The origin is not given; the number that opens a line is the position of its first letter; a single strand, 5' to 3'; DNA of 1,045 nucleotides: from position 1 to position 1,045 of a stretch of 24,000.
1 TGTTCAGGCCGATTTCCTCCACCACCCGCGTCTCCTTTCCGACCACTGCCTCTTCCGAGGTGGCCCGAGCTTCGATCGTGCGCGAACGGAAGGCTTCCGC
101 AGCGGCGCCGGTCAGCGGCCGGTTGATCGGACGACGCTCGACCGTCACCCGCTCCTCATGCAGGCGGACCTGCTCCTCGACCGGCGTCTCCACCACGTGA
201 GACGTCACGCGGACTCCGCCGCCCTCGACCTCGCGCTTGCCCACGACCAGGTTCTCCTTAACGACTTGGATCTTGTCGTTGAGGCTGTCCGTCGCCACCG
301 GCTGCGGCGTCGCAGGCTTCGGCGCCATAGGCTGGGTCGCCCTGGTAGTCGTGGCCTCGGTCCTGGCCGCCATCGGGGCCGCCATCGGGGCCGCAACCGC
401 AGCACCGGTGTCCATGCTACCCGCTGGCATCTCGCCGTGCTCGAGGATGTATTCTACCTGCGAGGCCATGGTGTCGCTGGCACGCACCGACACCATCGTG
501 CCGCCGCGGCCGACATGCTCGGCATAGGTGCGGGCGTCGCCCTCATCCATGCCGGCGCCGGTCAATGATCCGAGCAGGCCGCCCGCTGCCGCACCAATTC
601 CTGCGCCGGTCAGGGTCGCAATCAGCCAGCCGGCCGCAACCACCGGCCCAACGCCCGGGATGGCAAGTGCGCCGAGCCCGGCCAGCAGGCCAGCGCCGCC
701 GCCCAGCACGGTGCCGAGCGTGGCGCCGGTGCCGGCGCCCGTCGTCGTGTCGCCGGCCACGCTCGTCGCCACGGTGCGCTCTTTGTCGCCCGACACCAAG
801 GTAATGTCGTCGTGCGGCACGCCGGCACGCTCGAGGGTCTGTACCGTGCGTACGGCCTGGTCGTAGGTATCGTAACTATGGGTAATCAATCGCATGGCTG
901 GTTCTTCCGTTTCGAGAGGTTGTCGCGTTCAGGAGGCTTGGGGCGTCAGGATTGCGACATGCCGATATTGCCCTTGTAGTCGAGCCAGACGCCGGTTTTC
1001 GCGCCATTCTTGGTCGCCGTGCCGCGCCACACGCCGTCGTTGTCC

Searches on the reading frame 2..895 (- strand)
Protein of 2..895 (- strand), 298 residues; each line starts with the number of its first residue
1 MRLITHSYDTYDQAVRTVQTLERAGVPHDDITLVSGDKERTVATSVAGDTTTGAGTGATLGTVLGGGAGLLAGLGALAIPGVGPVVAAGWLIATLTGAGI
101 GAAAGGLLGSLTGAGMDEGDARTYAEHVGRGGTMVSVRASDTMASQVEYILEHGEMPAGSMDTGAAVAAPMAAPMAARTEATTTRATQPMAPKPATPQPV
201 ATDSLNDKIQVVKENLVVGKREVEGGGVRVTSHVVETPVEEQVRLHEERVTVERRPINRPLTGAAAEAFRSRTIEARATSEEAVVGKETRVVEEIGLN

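Call 16: search_protein_families(library=pfam, proteins=[window:2-895:-], max_evalue=0.001)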
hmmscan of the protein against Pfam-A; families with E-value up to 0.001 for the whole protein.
window:2-895:- (298 aa): 2 families
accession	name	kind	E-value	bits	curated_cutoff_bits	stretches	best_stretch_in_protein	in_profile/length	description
PF09557.15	DUF2382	-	3.9e-16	59.8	23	1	209-297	1-89/111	Domain of unknown function (DUF2382)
PF11181.13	YflT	-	2.7e-07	31.4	26.2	1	6-70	4-68/99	Heat induced stress protein YflT domain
